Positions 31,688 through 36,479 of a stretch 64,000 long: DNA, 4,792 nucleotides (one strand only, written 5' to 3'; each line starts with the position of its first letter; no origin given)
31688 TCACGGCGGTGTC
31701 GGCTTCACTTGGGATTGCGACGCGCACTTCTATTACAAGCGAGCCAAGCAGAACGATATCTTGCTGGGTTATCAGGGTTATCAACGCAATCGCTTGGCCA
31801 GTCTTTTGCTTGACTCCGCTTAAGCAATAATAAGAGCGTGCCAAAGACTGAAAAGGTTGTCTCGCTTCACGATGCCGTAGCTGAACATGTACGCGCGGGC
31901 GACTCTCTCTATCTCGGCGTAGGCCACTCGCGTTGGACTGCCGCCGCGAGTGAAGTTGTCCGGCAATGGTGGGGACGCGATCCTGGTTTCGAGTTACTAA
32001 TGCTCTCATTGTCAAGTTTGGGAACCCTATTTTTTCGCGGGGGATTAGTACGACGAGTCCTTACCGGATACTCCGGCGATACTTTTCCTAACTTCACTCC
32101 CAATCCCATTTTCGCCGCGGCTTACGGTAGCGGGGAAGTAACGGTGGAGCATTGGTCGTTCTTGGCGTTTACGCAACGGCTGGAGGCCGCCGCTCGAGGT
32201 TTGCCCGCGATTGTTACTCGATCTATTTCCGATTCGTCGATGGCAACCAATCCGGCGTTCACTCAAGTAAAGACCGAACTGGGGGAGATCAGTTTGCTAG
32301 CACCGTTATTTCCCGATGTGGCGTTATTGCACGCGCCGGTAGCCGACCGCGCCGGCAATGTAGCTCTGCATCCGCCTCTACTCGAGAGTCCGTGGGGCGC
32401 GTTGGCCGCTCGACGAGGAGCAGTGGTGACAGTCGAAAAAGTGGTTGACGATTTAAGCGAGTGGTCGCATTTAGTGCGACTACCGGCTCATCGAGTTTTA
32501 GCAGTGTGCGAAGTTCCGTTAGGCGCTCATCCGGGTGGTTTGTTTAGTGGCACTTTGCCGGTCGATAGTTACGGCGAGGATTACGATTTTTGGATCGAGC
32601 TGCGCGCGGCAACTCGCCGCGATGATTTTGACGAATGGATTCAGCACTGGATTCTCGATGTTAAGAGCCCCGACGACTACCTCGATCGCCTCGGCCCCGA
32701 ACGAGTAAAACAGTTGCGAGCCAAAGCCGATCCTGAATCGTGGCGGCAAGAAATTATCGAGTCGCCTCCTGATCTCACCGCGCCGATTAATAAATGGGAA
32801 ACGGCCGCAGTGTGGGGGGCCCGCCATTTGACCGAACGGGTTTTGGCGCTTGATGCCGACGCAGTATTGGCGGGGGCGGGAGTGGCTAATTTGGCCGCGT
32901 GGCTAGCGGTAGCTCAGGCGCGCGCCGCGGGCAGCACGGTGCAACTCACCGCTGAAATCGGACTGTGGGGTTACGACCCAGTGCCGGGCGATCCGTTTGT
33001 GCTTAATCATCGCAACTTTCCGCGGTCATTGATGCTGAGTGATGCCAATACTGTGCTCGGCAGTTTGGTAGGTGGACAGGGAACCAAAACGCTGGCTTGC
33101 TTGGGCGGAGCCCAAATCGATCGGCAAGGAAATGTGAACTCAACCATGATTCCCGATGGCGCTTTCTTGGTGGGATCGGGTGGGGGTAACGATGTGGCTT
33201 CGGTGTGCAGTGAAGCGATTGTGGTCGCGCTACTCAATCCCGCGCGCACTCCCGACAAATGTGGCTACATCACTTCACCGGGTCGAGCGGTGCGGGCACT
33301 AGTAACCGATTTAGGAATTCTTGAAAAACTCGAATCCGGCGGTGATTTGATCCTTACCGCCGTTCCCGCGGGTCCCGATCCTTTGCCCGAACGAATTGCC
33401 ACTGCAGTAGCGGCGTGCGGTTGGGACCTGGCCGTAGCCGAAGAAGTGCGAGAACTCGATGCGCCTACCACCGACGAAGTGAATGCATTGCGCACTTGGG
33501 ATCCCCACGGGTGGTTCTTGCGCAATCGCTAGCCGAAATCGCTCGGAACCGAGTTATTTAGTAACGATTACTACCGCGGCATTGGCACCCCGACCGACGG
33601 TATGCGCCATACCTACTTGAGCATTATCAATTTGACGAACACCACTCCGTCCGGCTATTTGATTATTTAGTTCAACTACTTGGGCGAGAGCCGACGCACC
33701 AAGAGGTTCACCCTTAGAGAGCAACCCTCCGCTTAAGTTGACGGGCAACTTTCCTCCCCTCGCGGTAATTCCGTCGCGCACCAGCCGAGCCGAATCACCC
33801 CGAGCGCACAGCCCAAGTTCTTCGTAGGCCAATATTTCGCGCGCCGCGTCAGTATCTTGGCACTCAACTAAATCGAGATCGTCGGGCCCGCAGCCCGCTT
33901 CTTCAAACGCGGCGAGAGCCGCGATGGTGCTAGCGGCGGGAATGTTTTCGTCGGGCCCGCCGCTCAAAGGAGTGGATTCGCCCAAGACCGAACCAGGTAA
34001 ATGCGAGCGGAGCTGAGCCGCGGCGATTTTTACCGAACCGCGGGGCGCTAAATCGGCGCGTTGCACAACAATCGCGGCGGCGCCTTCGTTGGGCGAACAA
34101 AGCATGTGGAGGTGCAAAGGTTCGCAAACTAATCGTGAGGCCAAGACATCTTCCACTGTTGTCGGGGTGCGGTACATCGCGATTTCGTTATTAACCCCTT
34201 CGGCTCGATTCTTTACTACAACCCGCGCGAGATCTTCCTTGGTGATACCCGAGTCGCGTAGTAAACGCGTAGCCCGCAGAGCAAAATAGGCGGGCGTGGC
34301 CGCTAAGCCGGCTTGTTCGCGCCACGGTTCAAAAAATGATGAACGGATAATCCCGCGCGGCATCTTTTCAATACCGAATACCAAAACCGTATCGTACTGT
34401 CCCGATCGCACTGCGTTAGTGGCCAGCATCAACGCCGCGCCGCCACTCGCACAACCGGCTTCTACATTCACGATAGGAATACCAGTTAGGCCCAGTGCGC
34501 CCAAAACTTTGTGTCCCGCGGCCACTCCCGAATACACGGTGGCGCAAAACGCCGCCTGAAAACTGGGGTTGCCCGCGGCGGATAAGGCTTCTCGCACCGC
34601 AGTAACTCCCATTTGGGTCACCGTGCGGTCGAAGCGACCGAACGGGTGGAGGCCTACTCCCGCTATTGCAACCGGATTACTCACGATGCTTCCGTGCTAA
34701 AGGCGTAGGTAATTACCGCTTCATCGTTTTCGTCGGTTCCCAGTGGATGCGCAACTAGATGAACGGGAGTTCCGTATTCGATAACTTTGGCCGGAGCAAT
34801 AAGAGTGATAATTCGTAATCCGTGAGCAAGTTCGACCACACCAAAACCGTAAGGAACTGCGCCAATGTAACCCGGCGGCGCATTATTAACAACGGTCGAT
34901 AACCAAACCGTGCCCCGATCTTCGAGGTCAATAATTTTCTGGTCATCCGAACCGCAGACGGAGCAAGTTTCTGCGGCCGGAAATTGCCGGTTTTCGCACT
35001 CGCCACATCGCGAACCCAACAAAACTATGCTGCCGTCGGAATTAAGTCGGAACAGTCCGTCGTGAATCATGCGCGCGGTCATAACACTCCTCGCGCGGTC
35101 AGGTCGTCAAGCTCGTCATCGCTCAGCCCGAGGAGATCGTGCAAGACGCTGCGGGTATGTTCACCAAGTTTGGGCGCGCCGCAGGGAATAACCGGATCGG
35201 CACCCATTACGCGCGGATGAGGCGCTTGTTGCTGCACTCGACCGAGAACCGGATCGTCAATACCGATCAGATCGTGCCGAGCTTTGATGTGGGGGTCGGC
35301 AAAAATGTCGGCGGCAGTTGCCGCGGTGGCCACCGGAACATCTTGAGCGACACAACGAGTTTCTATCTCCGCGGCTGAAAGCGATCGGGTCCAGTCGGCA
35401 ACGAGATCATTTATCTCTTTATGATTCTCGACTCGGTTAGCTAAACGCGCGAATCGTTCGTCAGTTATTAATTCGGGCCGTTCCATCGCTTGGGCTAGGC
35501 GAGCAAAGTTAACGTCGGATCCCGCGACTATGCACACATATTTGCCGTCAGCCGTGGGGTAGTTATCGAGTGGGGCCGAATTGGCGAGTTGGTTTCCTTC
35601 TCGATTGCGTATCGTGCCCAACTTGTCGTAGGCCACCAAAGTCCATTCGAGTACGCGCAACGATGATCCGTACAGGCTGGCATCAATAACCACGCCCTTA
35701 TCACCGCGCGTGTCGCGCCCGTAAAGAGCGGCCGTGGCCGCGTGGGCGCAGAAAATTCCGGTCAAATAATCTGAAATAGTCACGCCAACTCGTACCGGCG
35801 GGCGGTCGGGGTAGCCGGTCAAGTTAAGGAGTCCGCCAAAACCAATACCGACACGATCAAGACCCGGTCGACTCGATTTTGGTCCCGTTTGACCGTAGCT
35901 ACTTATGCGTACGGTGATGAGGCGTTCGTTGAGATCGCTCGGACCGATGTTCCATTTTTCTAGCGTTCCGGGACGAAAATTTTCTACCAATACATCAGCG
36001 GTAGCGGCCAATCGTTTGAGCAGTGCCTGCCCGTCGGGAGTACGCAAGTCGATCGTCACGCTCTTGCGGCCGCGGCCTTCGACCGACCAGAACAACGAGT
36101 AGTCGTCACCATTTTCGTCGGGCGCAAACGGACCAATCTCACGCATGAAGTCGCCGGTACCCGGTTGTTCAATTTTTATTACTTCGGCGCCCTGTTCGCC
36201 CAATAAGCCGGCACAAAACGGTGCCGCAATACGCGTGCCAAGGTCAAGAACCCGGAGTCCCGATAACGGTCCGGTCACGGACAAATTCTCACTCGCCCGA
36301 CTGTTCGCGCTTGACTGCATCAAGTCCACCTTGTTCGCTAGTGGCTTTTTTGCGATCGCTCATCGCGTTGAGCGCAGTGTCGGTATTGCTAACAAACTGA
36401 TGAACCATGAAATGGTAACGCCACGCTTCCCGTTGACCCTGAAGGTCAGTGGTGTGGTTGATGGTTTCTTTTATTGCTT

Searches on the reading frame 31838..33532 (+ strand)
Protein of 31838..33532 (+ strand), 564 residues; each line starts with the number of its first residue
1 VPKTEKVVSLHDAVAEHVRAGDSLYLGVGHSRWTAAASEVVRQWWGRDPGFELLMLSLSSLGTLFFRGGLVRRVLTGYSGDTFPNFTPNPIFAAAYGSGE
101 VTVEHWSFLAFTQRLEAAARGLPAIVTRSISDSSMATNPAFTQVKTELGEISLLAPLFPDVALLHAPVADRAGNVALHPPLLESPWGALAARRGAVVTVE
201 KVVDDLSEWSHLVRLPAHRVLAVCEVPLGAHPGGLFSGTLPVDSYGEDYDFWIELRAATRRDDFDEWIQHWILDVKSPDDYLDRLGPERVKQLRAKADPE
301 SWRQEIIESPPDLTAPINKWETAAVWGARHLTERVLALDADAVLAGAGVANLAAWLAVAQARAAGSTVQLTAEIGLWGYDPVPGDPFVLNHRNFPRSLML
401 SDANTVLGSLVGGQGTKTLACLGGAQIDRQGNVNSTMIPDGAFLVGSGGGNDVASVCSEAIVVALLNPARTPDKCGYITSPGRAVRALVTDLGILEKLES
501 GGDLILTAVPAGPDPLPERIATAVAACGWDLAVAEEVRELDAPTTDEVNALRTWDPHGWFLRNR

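Call 46: search_protein_families(library=pfam, proteins=[window:31838-33532:+], max_evalue=0.00001)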
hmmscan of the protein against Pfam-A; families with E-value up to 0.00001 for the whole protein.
window:31838-33532:+ (564 aa): 1 family
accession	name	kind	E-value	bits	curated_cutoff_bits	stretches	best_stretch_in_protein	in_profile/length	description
PF01144.29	CoA_trans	-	5.2e-20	72.2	23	1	9-220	3-211/217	Coenzyme A transferase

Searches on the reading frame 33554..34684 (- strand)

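Call 46: search_protein_families(library=pfam, proteins=[window:33554-34684:-], max_evalue=0.00001)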
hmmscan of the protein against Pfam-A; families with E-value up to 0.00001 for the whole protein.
window:33554-34684:- (376 aa): 3 families
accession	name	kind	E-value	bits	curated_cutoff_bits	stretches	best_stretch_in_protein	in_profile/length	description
PF22691.2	Thiolase_C_1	-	7.6e-34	116.9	28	1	251-374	19-141/144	Thiolase C-terminal domain-like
PF00108.29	Thiolase_N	-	2e-09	37.6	26.4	1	19-166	20-187/260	Thiolase, N-terminal domain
PF02803.24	Thiolase_C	-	7.1e-07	29.3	27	1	242-349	14-103/123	Thiolase, C-terminal domain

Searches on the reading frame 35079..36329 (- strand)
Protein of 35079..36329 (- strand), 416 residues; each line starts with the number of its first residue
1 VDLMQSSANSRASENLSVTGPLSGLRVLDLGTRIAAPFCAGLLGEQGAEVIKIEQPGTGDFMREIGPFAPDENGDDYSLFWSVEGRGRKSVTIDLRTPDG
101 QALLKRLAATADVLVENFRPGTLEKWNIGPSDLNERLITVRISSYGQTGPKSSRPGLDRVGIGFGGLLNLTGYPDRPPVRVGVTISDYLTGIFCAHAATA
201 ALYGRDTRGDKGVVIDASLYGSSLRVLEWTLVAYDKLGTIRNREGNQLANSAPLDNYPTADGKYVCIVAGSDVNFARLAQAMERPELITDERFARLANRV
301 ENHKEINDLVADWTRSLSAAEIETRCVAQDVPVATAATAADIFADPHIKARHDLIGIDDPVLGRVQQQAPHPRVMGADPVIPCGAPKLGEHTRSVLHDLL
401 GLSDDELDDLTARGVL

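Call 51: search_protein_families(library=pfam, proteins=[window:35079-36329:-], max_evalue=0.00001)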
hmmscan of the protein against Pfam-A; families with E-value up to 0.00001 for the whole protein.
window:35079-36329:- (416 aa): 1 family
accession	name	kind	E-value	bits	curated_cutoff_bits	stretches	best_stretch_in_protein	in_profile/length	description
PF02515.22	CoA_transf_3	-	8e-106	354.7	23.3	1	22-392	1-366/366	CoA-transferase family III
